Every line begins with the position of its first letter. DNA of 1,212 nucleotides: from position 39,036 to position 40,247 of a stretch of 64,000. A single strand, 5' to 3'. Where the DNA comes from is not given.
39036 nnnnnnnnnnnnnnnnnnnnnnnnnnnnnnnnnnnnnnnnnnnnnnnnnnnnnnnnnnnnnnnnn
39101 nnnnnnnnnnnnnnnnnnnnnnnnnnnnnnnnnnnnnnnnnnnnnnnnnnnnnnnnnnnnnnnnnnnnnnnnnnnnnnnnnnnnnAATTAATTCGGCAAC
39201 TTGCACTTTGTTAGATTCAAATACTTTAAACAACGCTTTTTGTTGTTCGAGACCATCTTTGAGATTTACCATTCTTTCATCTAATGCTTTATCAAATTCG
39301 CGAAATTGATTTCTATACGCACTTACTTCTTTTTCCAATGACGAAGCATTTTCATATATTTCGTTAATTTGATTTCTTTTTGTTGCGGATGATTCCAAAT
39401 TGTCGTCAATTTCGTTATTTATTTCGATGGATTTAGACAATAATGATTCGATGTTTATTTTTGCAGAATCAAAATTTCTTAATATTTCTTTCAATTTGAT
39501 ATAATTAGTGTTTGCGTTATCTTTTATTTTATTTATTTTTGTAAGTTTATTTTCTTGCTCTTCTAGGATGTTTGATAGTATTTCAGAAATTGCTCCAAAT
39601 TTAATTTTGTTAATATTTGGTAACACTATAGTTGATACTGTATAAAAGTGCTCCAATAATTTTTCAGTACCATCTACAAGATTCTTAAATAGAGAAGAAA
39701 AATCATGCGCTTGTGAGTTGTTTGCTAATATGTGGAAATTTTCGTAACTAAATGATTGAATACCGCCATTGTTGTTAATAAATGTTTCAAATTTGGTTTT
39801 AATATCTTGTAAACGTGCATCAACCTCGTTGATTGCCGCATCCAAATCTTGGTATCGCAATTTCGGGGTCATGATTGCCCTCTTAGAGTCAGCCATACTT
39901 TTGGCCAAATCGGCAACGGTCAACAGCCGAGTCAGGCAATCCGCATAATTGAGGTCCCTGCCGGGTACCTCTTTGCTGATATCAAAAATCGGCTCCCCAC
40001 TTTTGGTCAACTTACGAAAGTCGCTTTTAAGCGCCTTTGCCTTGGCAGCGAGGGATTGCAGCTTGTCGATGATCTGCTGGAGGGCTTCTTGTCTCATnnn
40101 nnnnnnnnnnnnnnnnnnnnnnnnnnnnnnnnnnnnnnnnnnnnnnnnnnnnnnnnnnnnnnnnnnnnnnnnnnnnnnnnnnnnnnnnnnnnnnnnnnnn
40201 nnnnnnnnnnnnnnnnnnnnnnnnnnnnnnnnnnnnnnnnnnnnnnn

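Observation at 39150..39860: Intragenic compositional mosaic inside the island gene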

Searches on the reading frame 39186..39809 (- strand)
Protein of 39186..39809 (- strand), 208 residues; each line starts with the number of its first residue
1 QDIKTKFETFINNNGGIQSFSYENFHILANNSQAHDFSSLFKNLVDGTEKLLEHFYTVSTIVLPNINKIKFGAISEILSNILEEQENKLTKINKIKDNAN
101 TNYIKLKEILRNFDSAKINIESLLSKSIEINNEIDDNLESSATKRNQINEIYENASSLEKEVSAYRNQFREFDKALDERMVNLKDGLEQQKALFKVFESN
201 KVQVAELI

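Call 23: search_protein_representatives(protein=window:39186-39809:-)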
Query: 208 residues. Proteins with E-value up to 0.001 (for the whole library): 42; up to 1e-10: 11; up to 1e-30: 1. The best 42 are listed.
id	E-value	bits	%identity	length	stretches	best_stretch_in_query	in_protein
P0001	5.5e-121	417.4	100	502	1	1-208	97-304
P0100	1.3e-20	90.4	34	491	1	7-203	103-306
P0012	2.3e-19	86.3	32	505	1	4-206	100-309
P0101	2.3e-18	83.0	43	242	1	2-144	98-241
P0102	9.2e-16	74.5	29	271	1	5-172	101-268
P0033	2.7e-14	69.7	30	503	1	12-207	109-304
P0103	3.2e-13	66.3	28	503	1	3-207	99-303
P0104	1.3e-12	64.3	28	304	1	4-200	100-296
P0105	1.1e-11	61.3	27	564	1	15-193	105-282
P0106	3.4e-11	59.6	26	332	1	13-182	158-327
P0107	4.8e-11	59.2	26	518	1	13-208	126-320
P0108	2.3e-10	56.9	30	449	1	12-205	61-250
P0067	2.9e-10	56.6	27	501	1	12-199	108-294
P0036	3.1e-10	56.5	28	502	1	1-199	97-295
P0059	7.4e-10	55.3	28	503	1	13-208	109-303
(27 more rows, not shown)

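Call 28: find_encoding_contigs(protein=P0101, flank=10000, max_places=6)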
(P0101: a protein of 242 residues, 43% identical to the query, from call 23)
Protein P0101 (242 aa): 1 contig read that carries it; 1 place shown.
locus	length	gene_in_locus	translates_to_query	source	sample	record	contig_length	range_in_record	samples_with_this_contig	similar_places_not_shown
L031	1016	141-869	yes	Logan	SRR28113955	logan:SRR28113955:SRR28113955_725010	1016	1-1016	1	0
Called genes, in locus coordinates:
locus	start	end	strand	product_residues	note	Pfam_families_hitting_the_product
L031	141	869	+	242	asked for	-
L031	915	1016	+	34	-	?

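Call 47: search_protein_families(library=phrogs, proteins=[P0100], max_evalue=0.01)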
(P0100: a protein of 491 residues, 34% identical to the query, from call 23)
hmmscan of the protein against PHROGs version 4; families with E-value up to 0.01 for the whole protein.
P0100 (491 aa): 2 families
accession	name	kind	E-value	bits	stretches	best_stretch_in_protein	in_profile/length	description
phrog_30912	-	unknown function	3.8e-06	27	1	204-485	139-398/426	-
phrog_34659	-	unknown function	0.00025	21.1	1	243-444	151-351/433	-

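Call 48: search_protein_families(library=pfam, proteins=[P0100, P0105], max_evalue=1)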
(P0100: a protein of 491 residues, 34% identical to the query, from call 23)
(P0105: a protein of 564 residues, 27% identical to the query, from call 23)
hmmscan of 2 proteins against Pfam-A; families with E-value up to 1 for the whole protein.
P0100 (491 aa): 12 families
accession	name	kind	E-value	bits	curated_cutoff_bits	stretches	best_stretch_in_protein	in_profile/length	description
PF09728.14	Taxilin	-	0.00037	20.2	30.3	1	165-295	106-242/302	Myosin-like coiled-coil protein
PF23067.1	MG280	-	0.0021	18.1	27.4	1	245-340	66-155/259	Uncharacterised protein MG280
PF15047.11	DUF4533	-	0.0038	17.3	28.6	1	115-190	143-219/225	Protein of unknown function (DUF4533)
PF06818.20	Fez1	-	0.0099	16.8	34.4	1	167-289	57-162/199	Fez1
PF18595.6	Nuf2_DHR10-like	-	0.019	15.4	28.4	1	122-224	10-112/117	Nuf2, DHR10-like domain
PF06156.18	YabA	-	0.055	14.5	30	0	236-298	16-78/103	Initiation control protein YabA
PF19314.4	DUF5917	-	0.096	13.2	27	1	237-285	41-90/94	Family of unknown function (DUF5917)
PF03887.19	YfbU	-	0.15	12.5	25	1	253-309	74-131/166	YfbU domain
PF10186.14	ATG14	-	0.18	11.3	33.2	1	235-315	40-121/347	Vacuolar sorting 38 and autophagy-related subunit 14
PF06785.16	UPF0242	-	0.19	12.2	33.5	0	169-213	97-141/194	Uncharacterised protein family (UPF0242) N-terminus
PF15188.11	CCDC-167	-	0.3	11.8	27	0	167-193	40-66/84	Coiled-coil domain-containing protein 167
PF06419.17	COG6_N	-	0.4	11.3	27.4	0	168-227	46-105/114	Conserved oligomeric complex COG6, N-terminal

P0105 (564 aa): 15 families
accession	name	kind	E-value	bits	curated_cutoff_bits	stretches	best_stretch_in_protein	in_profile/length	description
PF08614.16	ATG16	-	0.0002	22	33.7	1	163-293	37-167/200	Autophagy protein 16 (ATG16)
PF06785.16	UPF0242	-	0.0043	17.6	33.5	1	197-303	76-183/194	Uncharacterised protein family (UPF0242) N-terminus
PF09728.14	Taxilin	-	0.0043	16.7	30.3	1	211-274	177-235/302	Myosin-like coiled-coil protein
PF04728.18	LPP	-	0.018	15.8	29.1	0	236-267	1-32/53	Lipoprotein leucine-zipper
PF05622.17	HOOK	-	0.02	14.1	35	1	164-304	278-412/514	HOOK protein coiled-coil region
PF04012.17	PspA_IM30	-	0.053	13.6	33.9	0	48-103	64-119/220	PspA/IM30 family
PF20651.3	EXOC6_Sec15_N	-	0.064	13.6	27.2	1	222-273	16-67/170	Exocyst complex component EXOC6/Sec15, N-terminal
PF17045.10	CEP63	-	0.09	13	33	0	252-335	24-98/263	Centrosomal protein of 63 kDa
PF13166.12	AAA_13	-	0.18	10.9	36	1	151-303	310-463/713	AAA domain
PF14584.11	DUF4446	-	0.21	12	27.4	0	55-112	32-89/150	Protein of unknown function (DUF4446)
PF00957.27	Synaptobrevin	-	0.32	11.3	26.4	0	207-256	3-52/89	Synaptobrevin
PF05266.19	DUF724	-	0.37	11.1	38.4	2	235-303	102-170/188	Protein of unknown function (DUF724)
PF10157.14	BORCS6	-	0.42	11.2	35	0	165-253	7-92/101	BLOC-1-related complex sub-unit 6 C-terminal helix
PF24627.1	PUMA_CC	-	0.46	11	30.1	0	215-286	2-73/74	PUMA coiled-coil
PF16515.11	HIP1_clath_bdg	-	0.91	10.4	28.8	0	247-298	25-73/99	Clathrin-binding domain of Huntingtin-interacting protein 1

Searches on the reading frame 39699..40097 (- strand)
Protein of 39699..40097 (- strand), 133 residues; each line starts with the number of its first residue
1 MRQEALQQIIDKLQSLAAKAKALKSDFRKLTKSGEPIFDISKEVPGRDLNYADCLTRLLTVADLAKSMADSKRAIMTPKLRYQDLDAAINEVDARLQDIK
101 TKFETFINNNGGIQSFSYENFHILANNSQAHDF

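Call 35: find_related_loci(query=A2, collection=metagenome_contigs, flank=10000)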
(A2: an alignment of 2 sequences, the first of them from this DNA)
Query A2 (133 aa) in metagenome_contigs; peptide patterns used: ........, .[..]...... (x = any residue, [..] = any of these).
600 stretches matched a pattern, but none encodes a relative of the query by tblastn (E <= 1e-3).

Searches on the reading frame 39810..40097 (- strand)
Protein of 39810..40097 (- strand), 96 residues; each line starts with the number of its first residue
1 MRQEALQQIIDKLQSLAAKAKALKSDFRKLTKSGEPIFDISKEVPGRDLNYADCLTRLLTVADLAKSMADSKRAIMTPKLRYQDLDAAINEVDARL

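Call 26: find_homologous_proteins(query=window:39810-40097:-, max_evalue=0.001)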
Query window:39810-40097:-: 7 candidates shared short words with the query, none scored E <= 0.001.
